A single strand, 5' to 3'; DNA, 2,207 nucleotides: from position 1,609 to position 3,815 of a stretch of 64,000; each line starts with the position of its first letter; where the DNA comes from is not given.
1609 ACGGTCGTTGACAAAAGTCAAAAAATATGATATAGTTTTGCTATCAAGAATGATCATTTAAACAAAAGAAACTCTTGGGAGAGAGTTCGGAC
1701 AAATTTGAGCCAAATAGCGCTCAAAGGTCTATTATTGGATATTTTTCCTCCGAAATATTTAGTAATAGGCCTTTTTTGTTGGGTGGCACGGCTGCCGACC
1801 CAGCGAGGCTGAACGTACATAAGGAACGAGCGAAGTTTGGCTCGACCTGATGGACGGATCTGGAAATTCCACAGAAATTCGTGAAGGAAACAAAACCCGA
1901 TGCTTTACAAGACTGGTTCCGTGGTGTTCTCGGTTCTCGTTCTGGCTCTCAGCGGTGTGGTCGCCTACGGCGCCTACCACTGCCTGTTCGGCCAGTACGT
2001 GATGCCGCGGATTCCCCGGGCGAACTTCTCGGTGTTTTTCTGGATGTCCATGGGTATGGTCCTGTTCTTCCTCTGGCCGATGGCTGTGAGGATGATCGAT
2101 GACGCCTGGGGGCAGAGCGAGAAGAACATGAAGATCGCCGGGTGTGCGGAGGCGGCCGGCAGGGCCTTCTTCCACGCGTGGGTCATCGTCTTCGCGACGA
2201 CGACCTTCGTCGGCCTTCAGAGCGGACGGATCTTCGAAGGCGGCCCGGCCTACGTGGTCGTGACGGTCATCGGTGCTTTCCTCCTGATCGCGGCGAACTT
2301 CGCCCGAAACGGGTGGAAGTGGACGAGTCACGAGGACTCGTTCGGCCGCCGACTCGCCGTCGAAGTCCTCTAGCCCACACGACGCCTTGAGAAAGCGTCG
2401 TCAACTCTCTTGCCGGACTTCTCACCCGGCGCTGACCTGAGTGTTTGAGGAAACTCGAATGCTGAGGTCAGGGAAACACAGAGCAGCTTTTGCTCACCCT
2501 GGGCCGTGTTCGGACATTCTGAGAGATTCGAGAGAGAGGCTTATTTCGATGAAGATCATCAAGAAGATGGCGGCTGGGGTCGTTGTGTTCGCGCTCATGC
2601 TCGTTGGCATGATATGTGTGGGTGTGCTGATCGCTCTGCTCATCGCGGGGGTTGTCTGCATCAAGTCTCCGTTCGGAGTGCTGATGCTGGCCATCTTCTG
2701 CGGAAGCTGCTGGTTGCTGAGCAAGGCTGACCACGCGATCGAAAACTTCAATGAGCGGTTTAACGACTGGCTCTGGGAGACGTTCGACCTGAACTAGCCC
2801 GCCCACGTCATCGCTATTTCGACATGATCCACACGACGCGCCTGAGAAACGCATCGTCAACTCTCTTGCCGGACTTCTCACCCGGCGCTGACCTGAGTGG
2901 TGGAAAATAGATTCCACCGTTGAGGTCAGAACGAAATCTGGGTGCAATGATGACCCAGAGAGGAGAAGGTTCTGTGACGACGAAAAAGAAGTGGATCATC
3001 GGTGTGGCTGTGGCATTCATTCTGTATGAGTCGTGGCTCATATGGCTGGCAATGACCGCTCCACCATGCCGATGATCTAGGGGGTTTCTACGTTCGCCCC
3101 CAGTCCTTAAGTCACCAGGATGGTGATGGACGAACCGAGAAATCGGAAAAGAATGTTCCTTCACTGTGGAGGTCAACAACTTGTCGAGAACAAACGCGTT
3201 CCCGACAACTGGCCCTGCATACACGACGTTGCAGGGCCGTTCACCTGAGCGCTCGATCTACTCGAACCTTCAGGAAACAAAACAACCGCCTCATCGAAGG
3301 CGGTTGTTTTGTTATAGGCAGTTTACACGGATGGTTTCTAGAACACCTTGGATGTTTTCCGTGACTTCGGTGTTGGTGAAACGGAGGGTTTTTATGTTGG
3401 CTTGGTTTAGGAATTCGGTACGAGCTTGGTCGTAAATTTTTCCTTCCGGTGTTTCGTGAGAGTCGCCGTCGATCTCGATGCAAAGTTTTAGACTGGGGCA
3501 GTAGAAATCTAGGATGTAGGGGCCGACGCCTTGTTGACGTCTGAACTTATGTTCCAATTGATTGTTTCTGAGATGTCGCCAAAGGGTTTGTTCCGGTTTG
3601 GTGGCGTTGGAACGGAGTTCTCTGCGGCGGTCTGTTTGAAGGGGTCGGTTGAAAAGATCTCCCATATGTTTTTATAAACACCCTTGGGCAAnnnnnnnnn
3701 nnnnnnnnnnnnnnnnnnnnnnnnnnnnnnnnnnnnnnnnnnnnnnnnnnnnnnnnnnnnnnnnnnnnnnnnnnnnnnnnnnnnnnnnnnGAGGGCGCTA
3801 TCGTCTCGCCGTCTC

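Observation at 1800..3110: GC-rich islet of three tandem small hydrophobic-protein genes separated by a conserved multi-hairpin RNA element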

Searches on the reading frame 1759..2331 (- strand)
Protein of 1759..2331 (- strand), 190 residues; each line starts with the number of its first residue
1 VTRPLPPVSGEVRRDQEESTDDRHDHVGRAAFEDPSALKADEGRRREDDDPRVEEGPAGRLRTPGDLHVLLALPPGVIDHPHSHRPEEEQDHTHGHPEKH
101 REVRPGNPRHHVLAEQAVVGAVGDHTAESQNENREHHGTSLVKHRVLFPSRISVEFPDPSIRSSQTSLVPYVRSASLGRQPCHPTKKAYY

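Call 9: search_protein_families(library=pfam, proteins=[window:1759-2331:-], max_evalue=1)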
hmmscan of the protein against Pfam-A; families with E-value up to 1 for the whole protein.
window:1759-2331:- (190 aa): 1 family
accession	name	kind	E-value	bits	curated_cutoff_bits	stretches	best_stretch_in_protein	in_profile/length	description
PF10470.14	AKAP7_RIRII_bdg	-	0.033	14.7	22.7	1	113-141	15-43/57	PKA-RI-RII subunit binding domain of A-kinase anchor protein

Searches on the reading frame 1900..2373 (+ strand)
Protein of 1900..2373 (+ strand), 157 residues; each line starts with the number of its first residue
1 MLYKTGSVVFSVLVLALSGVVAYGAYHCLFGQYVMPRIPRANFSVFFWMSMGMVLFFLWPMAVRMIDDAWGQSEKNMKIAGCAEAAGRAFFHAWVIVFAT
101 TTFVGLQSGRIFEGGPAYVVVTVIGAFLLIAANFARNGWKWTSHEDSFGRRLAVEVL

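Call 9: search_protein_families(library=pfam, proteins=[window:1900-2373:+], max_evalue=1)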
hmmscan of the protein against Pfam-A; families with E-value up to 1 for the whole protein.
window:1900-2373:+ (157 aa): 2 families
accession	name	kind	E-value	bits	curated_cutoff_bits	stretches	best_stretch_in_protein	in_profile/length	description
PF06432.16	GPI2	-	0.26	11.3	24.4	1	41-129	181-244/270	Phosphatidylinositol N-acetylglucosaminyltransferase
PF11027.13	DUF2615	-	0.54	10.8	23.4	0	43-69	56-82/104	Protein of unknown function (DUF2615)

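Call 12: find_encoding_contigs(protein=window:1900-2373:+, flank=10000, max_places=10)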
Protein window:1900-2373:+ (157 aa): 3 contigs read that carry it; 2 places shown.
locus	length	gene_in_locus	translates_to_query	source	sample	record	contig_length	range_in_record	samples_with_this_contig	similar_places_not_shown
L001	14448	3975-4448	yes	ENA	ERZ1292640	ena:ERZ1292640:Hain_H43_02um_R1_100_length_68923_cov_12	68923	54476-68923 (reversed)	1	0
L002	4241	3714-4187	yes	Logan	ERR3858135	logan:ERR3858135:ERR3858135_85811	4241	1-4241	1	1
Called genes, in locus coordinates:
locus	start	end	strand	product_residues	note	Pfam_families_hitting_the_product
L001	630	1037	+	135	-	PF13083:KH_KhpA-B, PF07650:KH_2 (weak)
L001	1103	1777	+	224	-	PF01746:tRNA_m1G_MT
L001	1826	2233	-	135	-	-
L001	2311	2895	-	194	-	PF00886:Ribosomal_S16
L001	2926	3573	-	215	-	-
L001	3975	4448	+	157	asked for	-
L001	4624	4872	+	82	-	-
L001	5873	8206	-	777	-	PF02463:SMC_N, PF13175:AAA_15, PF13476:AAA_23, PF13304:AAA_21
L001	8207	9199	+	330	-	PF01368:DHH, PF02272:DHHA1 (weak)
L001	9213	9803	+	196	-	PF00574:CLP_protease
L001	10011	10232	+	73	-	-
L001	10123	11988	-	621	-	PF12229:PG_binding_4, PF04294:VanW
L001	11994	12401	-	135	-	PF00011:HSP20, PF17886:ArsA_HSP20 (weak)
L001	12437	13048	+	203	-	PF00677:Lum_binding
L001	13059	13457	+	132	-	PF00885:DMRL_synthase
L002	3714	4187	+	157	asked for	-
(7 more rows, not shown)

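Call 14: find_homologous_proteins(query=window:1900-2373:+, max_evalue=0.01)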
Query window:1900-2373:+ (157 aa): 1 proteins with E <= 0.01 among 44 candidates.
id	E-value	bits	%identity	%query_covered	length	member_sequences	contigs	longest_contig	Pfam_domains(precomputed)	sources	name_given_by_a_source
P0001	2.2e-99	348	100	100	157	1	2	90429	-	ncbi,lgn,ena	ncbi:MAG: hypothetical protein AAB431_02825 [Patescibacteria group bacterium]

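Call 29: search_protein_representatives(protein=window:1900-2373:+)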
Query: 157 residues. Proteins with E-value up to 0.001 (for the whole library): 1; up to 1e-10: 1; up to 1e-30: 1. The best 1 are listed.
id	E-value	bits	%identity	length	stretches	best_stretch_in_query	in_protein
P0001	7.1e-100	347.9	100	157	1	1-157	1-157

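Call 48: search_protein_families(library=phrogs, proteins=[window:1900-2373:+], max_evalue=1)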
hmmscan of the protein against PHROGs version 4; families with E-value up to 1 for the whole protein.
window:1900-2373:+ (157 aa): 1 family
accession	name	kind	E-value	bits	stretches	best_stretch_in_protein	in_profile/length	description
phrog_31973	-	unknown function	0.088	14.2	1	66-104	18-56/67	-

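Call 49: search_protein_families(library=ncbifam, proteins=[window:1900-2373:+], max_evalue=1)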
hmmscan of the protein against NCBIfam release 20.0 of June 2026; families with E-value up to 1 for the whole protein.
window:1900-2373:+ (157 aa): 0 families

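Call 73: predict_structure(protein=window:1900-2373:+)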
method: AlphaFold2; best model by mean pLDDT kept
length: 157 residues; sequences in the alignment: 1
mean_pLDDT: 57.0   pTM: 0.38
mean pLDDT of the five models: 57.0, 55.0, 54.6, 53.0, 52.0
residues with pLDDT >= 90: 0; 70-90: 2; 50-70: 125; < 50: 30
segments of 3 or more residues with pLDDT < 50: 1-5, 138-142, 144-146, 149-157
pLDDT, mean of each block of 10 residues (from residue 1): 47 61 55 51 57 66 62 58 61 67 64 54 60 52 49 44
secondary structure, 60 per line:
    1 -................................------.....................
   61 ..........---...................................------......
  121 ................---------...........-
elements in order: H2-33 H40-70 H74-108 H115-136 H146-156

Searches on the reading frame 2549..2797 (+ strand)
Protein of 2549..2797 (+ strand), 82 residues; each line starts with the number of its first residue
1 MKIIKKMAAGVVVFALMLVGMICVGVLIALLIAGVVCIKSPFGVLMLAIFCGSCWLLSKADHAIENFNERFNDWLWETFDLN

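Call 9: search_protein_families(library=pfam, proteins=[window:2549-2797:+], max_evalue=1)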
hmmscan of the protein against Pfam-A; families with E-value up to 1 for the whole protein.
window:2549-2797:+ (82 aa): 5 families
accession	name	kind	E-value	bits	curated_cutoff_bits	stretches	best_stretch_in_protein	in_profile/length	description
PF05101.18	VirB3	-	0.039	14.7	23.9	1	6-63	13-62/84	Type IV secretory pathway, VirB3-like protein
PF17112.10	Tom6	-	0.19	11.7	18.8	1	24-42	19-37/45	Mitochondrial import receptor subunit Tom6, fungal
PF03208.24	PRA1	-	0.23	11.5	30.1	1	27-73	44-91/143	PRA1 family protein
PF13567.11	DUF4131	-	0.68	10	31.6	1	21-65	7-55/165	Domain of unknown function (DUF4131)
PF01219.24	DAGK_prokar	-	0.83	10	22.3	0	2-26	77-101/102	Prokaryotic diacylglycerol kinase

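Call 13: find_encoding_contigs(protein=window:2549-2797:+, flank=10000, max_places=10)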
Protein window:2549-2797:+ (82 aa): 1 contig read that carries it; 1 place shown.
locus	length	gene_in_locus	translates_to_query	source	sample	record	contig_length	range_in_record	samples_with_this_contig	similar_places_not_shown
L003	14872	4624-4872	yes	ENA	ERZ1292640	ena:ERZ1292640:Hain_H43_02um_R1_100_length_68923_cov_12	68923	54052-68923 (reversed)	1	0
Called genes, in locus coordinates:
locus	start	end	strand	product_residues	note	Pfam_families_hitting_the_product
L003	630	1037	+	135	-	PF13083:KH_KhpA-B, PF07650:KH_2 (weak)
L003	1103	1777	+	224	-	PF01746:tRNA_m1G_MT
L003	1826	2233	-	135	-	-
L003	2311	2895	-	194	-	PF00886:Ribosomal_S16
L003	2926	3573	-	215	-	-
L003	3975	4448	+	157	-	-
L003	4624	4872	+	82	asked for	-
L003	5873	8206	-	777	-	PF02463:SMC_N, PF13175:AAA_15, PF13476:AAA_23, PF13304:AAA_21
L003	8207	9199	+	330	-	PF01368:DHH, PF02272:DHHA1 (weak)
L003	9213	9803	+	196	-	PF00574:CLP_protease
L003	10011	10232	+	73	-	-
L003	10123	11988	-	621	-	PF12229:PG_binding_4, PF04294:VanW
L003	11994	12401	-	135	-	PF00011:HSP20, PF17886:ArsA_HSP20 (weak)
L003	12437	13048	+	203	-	PF00677:Lum_binding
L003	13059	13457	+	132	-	PF00885:DMRL_synthase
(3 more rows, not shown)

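Call 15: find_homologous_proteins(query=window:2549-2797:+, max_evalue=0.01)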
Query window:2549-2797:+ (82 aa): 1 proteins with E <= 0.01 among 5 candidates.
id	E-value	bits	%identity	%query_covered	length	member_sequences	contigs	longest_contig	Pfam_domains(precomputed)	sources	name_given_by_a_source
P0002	1.0e-46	174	100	100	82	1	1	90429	-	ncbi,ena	ncbi:MAG: hypothetical protein AAB431_02830 [Patescibacteria group bacterium]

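Call 48: search_protein_families(library=phrogs, proteins=[window:2549-2797:+], max_evalue=1)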
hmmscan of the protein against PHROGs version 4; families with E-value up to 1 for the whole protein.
window:2549-2797:+ (82 aa): 3 families
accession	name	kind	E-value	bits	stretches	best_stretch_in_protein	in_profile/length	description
phrog_36066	-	unknown function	0.1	13.7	1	63-77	21-35/38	-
phrog_944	-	moron, auxiliary metabolic gene and host takeover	0.3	11.7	1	10-59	127-185/235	membrane protein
phrog_1832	-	other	0.47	11.7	0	44-80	26-60/72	released from the phage upon host infection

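Call 49: search_protein_families(library=ncbifam, proteins=[window:2549-2797:+], max_evalue=1)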
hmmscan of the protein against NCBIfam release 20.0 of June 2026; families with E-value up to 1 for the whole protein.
window:2549-2797:+ (82 aa): 0 families

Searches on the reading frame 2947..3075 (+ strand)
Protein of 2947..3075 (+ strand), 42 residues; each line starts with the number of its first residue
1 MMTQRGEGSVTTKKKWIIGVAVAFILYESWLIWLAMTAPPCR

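Call 9: search_protein_families(library=pfam, proteins=[window:2947-3075:+], max_evalue=1)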
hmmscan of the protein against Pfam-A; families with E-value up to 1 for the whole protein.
window:2947-3075:+ (42 aa): 0 families

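Call 48: search_protein_families(library=phrogs, proteins=[window:2947-3075:+], max_evalue=1)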
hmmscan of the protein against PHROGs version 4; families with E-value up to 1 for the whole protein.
window:2947-3075:+ (42 aa): 0 families

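Call 49: search_protein_families(library=ncbifam, proteins=[window:2947-3075:+], max_evalue=1)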
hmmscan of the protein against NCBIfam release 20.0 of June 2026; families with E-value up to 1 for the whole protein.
window:2947-3075:+ (42 aa): 1 family
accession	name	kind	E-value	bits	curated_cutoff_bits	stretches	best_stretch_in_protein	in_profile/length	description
NF000280.1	SMR_efflux_smr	exception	0.02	15.5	200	1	11-37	25-52/105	multidrug efflux SMR transporter Smr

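Call 97: list_cluster_members(proteins=[L019:301-738:-, window:2947-3075:+, window:2920-3075:+, window:2974-3075:+, P0004])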
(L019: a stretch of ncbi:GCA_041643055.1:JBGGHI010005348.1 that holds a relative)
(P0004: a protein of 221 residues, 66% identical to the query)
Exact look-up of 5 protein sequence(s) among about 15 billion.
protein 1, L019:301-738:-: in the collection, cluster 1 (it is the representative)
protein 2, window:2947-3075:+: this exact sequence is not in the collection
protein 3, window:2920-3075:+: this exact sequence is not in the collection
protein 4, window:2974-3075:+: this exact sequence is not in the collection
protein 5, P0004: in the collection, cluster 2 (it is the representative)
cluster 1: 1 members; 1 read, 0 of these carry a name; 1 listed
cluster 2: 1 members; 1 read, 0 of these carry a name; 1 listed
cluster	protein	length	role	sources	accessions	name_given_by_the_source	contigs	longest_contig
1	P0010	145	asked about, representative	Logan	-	-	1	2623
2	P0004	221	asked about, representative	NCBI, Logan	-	-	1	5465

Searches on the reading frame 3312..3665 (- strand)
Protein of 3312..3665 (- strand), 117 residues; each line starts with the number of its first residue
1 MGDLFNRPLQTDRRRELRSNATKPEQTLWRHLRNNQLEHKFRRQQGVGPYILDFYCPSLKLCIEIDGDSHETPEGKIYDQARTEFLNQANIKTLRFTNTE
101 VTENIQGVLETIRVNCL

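Call 9: search_protein_families(library=pfam, proteins=[window:3312-3665:-], max_evalue=1)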
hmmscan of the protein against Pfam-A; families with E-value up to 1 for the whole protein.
window:3312-3665:- (117 aa): 5 families
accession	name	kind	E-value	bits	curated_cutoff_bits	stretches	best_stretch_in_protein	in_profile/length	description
PF04480.18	DUF559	-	2.7e-31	108.1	20.6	1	11-115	4-107/109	Protein of unknown function (DUF559)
PF18741.7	MTES_1575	-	2.6e-05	24.7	38.2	1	28-113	5-93/96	REase_MTES_1575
PF21598.3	PvuRts1I-like_N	-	0.014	16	27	1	29-77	25-75/131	Restriction endonuclease PvuRts1 I-like, N-terminal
PF04264.18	YceI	-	0.072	13.9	23.7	1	61-109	45-95/150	YceI-like domain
PF21004.2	MCEL_GT_NTPase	-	0.12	12.6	27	1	79-115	11-47/113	mRNA capping enzyme catalytic subunit, GTase, NTPase domain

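Call 59: find_encoding_contigs(protein=window:3312-3665:-, flank=6000, max_places=10)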
Protein window:3312-3665:- (117 aa): 3 contigs read that carry it; 1 place shown.
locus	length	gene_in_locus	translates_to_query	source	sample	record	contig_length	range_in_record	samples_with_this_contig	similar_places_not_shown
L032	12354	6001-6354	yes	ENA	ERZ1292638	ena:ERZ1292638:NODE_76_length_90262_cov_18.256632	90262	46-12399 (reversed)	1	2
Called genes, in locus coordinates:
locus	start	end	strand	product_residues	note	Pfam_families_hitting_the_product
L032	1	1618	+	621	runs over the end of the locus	PF12229:PG_binding_4, PF04294:VanW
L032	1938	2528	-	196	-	PF00574:CLP_protease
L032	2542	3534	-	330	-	PF01368:DHH, PF02272:DHHA1 (weak)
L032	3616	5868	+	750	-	PF02463:SMC_N, PF13175:AAA_15, PF13476:AAA_23, PF13304:AAA_21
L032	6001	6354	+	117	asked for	PF04480:DUF559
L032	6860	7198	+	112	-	-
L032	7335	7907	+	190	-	-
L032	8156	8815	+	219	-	-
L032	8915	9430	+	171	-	PF00886:Ribosomal_S16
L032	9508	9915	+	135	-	-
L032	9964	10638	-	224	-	PF01746:tRNA_m1G_MT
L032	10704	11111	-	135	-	PF13083:KH_KhpA-B, PF07650:KH_2 (weak)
